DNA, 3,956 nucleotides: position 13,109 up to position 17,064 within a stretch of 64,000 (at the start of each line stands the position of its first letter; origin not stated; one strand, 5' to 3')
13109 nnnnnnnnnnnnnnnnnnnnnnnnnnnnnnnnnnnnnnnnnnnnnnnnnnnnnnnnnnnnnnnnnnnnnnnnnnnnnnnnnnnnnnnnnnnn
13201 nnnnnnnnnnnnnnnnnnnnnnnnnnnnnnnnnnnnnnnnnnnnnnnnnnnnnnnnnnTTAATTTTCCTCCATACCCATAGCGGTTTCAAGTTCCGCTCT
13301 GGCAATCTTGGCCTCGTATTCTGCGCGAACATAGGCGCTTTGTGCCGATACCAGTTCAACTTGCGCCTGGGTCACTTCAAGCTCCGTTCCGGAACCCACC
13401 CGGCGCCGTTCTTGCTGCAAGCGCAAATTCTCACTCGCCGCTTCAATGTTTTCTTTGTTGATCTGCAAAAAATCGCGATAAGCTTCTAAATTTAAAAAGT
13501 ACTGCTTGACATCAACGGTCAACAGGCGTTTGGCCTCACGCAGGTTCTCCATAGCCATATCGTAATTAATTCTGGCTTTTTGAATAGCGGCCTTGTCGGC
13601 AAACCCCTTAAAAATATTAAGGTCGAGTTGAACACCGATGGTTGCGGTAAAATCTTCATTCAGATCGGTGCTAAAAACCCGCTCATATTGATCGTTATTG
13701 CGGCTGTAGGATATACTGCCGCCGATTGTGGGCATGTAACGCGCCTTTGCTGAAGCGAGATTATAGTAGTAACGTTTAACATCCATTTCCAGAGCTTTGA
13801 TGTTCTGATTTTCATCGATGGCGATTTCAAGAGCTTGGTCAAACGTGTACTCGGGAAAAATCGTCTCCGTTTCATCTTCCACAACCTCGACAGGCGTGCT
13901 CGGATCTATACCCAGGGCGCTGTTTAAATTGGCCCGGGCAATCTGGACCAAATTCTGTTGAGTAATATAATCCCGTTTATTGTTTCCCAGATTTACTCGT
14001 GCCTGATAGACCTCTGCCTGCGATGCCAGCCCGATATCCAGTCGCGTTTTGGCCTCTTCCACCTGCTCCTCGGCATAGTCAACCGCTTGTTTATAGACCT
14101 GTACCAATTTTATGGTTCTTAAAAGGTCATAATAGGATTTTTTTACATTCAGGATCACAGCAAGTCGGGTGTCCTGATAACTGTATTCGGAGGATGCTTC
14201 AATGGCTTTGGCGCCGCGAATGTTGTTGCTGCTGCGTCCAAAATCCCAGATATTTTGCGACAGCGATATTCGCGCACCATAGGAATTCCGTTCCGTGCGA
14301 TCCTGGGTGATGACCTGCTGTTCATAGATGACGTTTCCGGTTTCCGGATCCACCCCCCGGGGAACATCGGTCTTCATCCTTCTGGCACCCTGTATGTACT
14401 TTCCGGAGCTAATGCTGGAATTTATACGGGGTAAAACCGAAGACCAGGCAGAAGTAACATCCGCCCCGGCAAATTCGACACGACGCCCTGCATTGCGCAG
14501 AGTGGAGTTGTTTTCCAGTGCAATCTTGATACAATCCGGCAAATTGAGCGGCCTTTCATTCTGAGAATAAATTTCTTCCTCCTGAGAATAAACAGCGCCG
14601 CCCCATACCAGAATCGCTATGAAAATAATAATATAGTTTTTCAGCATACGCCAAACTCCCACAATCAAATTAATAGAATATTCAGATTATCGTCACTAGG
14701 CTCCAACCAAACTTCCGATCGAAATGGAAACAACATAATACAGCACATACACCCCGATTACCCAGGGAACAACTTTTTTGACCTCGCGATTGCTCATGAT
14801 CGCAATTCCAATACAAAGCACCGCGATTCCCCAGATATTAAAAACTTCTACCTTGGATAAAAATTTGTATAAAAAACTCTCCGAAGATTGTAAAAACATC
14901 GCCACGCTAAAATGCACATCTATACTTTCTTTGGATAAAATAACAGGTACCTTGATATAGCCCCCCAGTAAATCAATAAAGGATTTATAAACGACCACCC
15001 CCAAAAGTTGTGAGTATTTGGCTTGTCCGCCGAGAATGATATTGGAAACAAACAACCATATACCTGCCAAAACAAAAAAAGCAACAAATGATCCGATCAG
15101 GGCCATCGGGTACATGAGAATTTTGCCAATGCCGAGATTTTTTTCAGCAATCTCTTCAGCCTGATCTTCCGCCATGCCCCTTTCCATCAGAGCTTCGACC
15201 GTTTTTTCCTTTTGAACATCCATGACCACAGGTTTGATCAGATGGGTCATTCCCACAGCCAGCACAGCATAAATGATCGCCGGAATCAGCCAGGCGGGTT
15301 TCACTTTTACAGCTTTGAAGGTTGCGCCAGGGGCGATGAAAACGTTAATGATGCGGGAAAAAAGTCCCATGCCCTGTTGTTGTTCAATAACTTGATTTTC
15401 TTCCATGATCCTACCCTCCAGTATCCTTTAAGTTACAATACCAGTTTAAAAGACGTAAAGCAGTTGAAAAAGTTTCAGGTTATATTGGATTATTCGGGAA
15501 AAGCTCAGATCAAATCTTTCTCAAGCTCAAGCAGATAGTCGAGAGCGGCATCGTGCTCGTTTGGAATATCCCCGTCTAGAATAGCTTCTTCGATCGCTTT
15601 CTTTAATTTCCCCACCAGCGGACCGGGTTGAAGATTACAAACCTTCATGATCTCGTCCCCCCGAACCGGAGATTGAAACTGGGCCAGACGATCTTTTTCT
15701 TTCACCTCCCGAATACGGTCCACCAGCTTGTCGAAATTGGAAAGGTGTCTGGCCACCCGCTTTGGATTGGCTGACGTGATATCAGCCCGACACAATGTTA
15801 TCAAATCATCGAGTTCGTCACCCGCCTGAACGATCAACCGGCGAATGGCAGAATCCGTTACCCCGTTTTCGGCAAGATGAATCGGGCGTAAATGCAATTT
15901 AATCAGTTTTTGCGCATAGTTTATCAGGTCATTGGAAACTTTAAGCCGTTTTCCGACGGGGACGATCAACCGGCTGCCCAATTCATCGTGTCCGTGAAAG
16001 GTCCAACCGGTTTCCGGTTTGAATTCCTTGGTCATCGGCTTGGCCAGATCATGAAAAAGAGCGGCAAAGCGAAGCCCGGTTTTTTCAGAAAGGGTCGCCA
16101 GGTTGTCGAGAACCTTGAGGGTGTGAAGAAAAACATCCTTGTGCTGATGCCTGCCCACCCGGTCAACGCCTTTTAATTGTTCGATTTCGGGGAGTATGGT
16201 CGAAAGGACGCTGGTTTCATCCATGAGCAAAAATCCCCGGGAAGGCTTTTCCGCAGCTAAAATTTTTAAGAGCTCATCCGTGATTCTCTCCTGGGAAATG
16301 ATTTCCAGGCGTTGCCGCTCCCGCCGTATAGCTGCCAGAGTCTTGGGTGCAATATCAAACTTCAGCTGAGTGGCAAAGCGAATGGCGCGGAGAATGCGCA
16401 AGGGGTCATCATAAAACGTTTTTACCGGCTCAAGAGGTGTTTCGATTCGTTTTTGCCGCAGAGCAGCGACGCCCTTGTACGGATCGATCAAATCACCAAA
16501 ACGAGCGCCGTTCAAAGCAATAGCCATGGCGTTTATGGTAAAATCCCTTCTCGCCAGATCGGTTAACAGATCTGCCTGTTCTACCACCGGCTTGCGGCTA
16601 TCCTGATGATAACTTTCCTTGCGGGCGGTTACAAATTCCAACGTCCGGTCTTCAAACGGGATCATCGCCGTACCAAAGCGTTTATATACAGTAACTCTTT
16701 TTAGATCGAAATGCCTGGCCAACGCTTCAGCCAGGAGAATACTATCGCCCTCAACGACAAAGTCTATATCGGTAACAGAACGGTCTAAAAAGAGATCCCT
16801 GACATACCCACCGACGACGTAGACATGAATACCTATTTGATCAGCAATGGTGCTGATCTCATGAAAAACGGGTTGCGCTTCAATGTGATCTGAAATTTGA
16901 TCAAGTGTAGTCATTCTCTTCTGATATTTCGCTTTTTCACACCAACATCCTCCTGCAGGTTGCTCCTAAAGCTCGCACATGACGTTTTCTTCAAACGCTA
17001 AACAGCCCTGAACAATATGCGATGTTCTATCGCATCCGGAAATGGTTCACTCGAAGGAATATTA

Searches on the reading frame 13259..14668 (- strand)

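Call 14: search_protein_families(library=ncbifam, max_evalue=1e-8, proteins=[window:13259-14668:-])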
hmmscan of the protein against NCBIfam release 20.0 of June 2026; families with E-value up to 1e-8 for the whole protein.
window:13259-14668:- (469 aa): 6 families
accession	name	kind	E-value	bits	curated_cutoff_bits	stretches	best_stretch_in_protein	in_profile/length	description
TIGR01844.1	type_I_sec_TolC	subfamily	9.8e-53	179.6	225.15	1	41-465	3-398/414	TolC family outer membrane protein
TIGR01845.1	outer_NodT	subfamily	2.1e-29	102.6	210.05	1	45-465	61-458/460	efflux transporter outer membrane subunit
NF007002.0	PRK09465.1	equivalog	1.3e-24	86.5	495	1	42-465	25-424/460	outer membrane channel protein TolC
NF052390.1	efflux_OMP_AbuO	equivalog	8.9e-23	80.7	700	1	154-465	120-431/447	multidrug efflux outer membrane protein AbuO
NF033142.1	efflux_OM_AdeC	exception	5.4e-12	45.1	975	1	167-450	164-444/465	multidrug efflux RND transporter AdeABC outer membrane channel subunit AdeC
NF033143.1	efflux_OM_AdeK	equivalog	6.1e-11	41.7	900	0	111-376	107-370/480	multidrug efflux RND transporter AdeIJK outer membrane channel subunit AdeK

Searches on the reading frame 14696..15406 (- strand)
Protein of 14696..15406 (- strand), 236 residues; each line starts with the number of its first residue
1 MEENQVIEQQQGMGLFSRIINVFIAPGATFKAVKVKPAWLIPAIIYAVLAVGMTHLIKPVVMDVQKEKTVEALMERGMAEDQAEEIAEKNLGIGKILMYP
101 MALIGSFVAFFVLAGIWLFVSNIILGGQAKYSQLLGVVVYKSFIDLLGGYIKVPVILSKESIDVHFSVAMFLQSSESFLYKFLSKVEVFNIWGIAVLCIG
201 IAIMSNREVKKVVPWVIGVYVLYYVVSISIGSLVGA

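Call 48: search_protein_families(library=pfam, max_evalue=0.000001, proteins=[window:14696-15406:-])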
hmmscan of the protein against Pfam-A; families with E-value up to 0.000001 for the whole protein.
window:14696-15406:- (236 aa): 1 family
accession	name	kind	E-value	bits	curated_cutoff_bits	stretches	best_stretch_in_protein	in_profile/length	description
PF04893.22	Yip1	-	4.6e-13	49.8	28.6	1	21-228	2-171/173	Yip1 domain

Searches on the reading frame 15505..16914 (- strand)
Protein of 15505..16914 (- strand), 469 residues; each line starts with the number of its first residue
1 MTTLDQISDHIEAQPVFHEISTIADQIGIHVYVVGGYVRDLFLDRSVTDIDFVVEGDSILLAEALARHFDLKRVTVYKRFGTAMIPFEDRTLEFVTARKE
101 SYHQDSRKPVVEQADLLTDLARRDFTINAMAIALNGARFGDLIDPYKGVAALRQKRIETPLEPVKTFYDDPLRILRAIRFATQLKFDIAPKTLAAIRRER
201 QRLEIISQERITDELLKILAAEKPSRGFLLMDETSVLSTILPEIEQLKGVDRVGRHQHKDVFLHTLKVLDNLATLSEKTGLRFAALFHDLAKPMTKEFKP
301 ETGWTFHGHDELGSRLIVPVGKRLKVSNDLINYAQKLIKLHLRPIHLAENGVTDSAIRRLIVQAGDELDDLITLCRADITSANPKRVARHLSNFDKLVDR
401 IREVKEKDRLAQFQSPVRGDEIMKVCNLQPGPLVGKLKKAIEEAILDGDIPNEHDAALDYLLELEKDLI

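Call 14: search_protein_families(library=ncbifam, max_evalue=1e-8, proteins=[window:15505-16914:-])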
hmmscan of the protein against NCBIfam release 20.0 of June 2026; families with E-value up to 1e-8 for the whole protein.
window:15505-16914:- (469 aa): 10 families
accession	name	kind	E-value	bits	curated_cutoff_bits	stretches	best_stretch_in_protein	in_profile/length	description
TIGR02692.1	tRNA_CCA_actino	equivalog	6.3e-108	361.4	438.8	1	9-462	8-462/466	CCA tRNA nucleotidyltransferase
NF009814.0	PRK13299.1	equivalog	4.4e-54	184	290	1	12-248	8-232/396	CCA tRNA nucleotidyltransferase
NF008137.0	PRK10885.1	equivalog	2.2e-48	165.1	451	1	30-381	2-348/409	multifunctional CCA addition/repair protein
NF041569.1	A-tRNAntase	equivalog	4.8e-42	144.2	1440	1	17-253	468-704/880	A-adding tRNA nucleotidyltransferase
TIGR01942.1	pcnB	subfamily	2.7e-32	112.1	305.65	1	26-259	27-257/425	polynucleotide adenylyltransferase PcnB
NF009813.0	PRK13298.1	equivalog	1.2e-30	106.8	606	1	30-335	2-302/417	tRNA CCA-pyrophosphorylase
NF009812.0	PRK13297.1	equivalog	1.5e-23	83.5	624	1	24-250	7-225/364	tRNA CCA-pyrophosphorylase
NF008634.1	PRK11623.1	equivalog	1.2e-17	63.6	702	1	26-303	58-342/469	polynucleotide adenylyltransferase PcnB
NF009811.0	PRK13296.1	equivalog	3.2e-17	62.4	469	1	30-246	2-210/360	CCA tRNA nucleotidyltransferase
TIGR01693.1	UTase_glnD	equivalog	2.5e-11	42.6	519.4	1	162-385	327-565/850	[protein-PII] uridylyltransferase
